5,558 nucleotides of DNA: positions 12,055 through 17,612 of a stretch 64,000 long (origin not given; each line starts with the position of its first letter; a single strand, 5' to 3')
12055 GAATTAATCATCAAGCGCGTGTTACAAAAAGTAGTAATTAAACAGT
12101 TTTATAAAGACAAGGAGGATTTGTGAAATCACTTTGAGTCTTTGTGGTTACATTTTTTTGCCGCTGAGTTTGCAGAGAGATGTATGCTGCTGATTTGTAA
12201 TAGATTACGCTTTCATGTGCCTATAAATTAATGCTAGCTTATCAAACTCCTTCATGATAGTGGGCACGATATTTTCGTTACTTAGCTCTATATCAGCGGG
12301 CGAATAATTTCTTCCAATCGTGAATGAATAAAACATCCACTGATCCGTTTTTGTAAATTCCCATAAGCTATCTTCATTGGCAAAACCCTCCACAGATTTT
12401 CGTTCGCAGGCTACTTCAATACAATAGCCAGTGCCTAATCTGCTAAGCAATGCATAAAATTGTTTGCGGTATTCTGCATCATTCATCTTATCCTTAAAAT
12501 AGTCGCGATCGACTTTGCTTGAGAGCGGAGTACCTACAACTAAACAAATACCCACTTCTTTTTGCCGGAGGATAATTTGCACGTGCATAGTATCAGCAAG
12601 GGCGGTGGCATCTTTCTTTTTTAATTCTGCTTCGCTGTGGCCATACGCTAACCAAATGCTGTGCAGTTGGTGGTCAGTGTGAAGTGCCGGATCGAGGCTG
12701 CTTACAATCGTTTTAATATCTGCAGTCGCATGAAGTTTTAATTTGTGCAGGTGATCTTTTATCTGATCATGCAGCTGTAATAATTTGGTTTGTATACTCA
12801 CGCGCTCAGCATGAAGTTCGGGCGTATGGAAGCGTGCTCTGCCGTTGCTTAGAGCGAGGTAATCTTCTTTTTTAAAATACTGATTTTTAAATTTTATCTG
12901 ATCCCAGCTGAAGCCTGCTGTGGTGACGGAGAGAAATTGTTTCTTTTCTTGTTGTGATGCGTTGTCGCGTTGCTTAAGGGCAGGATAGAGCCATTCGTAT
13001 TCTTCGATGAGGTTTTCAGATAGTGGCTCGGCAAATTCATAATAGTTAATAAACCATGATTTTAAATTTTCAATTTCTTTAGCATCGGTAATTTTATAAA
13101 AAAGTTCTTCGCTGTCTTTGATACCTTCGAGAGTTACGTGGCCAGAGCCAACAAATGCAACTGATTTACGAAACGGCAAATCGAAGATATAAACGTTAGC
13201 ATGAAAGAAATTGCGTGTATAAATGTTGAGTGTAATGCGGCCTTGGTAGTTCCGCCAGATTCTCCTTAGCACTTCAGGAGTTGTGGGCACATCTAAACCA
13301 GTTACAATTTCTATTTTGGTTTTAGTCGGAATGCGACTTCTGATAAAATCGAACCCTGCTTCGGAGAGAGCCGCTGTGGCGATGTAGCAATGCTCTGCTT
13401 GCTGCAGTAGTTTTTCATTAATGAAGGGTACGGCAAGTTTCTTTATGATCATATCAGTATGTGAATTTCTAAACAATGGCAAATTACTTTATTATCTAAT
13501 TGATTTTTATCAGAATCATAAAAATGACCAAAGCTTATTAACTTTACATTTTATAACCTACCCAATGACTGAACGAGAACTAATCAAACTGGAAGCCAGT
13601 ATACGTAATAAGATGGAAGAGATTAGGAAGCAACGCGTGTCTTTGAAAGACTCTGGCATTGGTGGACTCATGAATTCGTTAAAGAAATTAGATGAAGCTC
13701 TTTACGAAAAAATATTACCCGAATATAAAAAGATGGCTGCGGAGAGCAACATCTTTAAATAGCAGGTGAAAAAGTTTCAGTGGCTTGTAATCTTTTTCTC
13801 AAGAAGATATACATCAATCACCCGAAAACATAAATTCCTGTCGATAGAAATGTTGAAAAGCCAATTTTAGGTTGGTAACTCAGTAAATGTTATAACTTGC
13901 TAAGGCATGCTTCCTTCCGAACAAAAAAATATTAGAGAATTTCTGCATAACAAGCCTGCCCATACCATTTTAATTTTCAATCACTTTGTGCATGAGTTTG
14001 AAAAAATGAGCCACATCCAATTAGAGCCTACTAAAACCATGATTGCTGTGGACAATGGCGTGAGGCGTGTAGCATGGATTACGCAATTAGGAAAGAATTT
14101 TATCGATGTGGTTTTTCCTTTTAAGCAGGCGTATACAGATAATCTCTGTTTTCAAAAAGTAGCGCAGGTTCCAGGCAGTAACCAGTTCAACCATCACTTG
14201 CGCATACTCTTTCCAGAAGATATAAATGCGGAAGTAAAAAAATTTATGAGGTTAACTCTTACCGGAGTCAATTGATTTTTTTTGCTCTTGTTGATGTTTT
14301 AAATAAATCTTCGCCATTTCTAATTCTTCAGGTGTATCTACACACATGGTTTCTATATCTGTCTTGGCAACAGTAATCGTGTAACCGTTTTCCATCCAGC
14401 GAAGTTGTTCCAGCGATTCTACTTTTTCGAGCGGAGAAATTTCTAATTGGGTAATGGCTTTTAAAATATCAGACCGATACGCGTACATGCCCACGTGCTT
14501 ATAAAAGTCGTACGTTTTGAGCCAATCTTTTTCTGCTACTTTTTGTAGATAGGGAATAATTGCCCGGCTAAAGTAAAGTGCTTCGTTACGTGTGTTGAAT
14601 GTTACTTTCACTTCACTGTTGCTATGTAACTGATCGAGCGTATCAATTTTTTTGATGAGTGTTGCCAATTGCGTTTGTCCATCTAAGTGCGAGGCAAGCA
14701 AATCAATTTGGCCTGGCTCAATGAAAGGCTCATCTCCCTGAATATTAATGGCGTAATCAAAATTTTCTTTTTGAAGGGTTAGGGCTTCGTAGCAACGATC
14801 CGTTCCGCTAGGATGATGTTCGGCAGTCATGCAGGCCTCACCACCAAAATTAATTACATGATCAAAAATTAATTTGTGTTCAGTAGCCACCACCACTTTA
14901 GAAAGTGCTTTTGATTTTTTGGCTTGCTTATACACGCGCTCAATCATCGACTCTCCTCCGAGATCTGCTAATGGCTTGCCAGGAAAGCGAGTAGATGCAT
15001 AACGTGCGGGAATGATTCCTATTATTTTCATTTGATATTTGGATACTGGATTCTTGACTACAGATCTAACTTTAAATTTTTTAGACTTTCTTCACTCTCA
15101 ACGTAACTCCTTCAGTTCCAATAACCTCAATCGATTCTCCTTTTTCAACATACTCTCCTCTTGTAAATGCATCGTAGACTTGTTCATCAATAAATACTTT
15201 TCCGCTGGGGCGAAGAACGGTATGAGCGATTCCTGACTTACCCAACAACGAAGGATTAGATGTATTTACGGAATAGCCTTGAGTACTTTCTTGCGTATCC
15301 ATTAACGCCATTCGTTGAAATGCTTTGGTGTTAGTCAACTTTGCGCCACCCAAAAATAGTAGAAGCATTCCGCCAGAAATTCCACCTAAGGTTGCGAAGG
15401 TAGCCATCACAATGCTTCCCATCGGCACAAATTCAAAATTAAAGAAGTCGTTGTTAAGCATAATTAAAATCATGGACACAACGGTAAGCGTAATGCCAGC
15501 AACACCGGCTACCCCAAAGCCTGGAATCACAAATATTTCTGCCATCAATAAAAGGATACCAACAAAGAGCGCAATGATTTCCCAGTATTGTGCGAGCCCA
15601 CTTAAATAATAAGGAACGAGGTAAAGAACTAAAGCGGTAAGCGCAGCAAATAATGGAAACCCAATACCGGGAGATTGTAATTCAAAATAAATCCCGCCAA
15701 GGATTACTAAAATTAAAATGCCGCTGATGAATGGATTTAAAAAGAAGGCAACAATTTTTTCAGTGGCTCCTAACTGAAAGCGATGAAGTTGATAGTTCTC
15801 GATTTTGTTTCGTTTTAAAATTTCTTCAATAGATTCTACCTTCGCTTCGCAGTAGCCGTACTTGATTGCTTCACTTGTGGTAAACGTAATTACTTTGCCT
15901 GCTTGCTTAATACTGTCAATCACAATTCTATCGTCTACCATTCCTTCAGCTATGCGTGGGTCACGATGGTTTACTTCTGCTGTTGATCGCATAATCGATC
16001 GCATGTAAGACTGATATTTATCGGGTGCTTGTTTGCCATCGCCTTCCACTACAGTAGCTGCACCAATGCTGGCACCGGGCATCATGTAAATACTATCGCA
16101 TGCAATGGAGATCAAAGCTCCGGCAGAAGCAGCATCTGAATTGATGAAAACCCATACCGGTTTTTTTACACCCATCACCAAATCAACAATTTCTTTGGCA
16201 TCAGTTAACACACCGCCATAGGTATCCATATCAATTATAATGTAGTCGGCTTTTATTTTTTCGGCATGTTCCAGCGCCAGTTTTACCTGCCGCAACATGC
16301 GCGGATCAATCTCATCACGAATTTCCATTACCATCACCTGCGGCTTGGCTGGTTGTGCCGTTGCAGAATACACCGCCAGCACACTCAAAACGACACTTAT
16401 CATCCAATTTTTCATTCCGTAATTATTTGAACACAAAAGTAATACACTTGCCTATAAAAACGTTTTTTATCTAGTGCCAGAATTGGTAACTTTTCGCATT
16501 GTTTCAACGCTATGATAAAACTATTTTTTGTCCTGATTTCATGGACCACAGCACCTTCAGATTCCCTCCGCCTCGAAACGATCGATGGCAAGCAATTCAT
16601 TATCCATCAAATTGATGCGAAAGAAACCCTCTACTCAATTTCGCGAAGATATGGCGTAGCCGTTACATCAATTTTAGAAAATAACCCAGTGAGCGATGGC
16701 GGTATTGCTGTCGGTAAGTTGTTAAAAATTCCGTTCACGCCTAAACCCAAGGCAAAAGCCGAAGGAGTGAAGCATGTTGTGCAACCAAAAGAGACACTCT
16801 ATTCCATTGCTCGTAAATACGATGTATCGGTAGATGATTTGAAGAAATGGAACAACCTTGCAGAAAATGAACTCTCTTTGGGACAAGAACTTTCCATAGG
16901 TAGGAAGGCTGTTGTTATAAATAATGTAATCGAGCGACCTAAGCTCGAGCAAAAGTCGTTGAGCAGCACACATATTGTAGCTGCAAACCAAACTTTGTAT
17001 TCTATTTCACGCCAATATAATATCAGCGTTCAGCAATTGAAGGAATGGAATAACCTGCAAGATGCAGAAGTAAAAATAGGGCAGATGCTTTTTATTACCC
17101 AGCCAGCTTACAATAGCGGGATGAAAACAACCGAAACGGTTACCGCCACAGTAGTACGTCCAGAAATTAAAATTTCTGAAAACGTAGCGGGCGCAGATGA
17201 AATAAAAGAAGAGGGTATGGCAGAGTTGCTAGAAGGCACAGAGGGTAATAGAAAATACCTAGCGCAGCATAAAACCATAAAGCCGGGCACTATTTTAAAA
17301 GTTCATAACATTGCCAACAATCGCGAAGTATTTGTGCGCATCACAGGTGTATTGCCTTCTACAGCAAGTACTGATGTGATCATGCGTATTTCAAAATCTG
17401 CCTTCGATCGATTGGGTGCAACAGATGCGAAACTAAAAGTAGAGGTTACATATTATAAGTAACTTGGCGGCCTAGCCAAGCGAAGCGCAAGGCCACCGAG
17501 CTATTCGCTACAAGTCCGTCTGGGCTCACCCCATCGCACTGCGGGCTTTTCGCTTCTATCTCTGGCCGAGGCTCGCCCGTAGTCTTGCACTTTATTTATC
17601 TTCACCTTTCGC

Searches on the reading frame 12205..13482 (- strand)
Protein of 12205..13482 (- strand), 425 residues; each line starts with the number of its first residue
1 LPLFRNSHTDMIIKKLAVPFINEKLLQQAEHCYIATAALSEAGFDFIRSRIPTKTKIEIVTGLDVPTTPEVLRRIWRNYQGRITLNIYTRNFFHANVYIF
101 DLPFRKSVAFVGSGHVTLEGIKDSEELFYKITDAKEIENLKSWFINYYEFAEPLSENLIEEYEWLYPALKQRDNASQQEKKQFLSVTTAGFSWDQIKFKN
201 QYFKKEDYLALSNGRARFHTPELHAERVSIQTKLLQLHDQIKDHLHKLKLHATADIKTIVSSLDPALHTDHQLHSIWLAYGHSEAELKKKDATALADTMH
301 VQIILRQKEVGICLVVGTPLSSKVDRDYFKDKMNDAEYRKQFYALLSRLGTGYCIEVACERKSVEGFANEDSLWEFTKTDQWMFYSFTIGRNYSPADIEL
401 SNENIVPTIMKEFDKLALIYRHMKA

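Call 74: search_protein_families(library=pfam, proteins=[window:12205-13482:-], max_evalue=0.00001)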
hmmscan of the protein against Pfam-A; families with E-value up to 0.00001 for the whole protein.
window:12205-13482:- (425 aa): 1 family
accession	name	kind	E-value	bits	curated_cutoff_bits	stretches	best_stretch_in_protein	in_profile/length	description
PF13091.12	PLDc_2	-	1.9e-06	28.2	27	0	30-145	10-129/132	PLD-like domain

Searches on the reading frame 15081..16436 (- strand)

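Call 74: search_protein_families(library=pfam, proteins=[window:15081-16436:-], max_evalue=0.00001)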
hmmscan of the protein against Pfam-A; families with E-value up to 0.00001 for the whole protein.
window:15081-16436:- (451 aa): 3 families
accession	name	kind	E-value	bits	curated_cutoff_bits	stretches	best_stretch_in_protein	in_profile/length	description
PF25145.1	NfeD1b_N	-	3.7e-47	160.8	40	1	34-218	2-187/189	NfeD1b, N-terminal domain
PF24961.1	NfeD_membrane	-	3.1e-20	72.8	26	1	237-352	2-111/119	NfeD integral membrane domain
PF01957.25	NfeD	-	5.7e-12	46.1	29.1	1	396-450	3-57/57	NfeD-like C-terminal, partner-binding domain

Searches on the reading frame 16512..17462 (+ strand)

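Call 74: search_protein_families(library=pfam, proteins=[window:16512-17462:+], max_evalue=0.00001)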
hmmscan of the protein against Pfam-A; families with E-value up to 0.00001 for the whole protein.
window:16512-17462:+ (316 aa): 3 families
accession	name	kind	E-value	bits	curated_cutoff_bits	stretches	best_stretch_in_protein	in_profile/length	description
PF01476.26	LysM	-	7.6e-37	125.5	20.9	3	88-129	1-42/43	LysM domain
PF23473.1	LysM3_LYK4_5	-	1.7e-07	31.6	29.3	0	34-63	7-36/48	LYK4/5 LysM3 domain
PF23446.1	LysM1_NFP_LYK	-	9.3e-07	30.1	36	0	160-195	16-53/60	NFP/LYK LysM1 domain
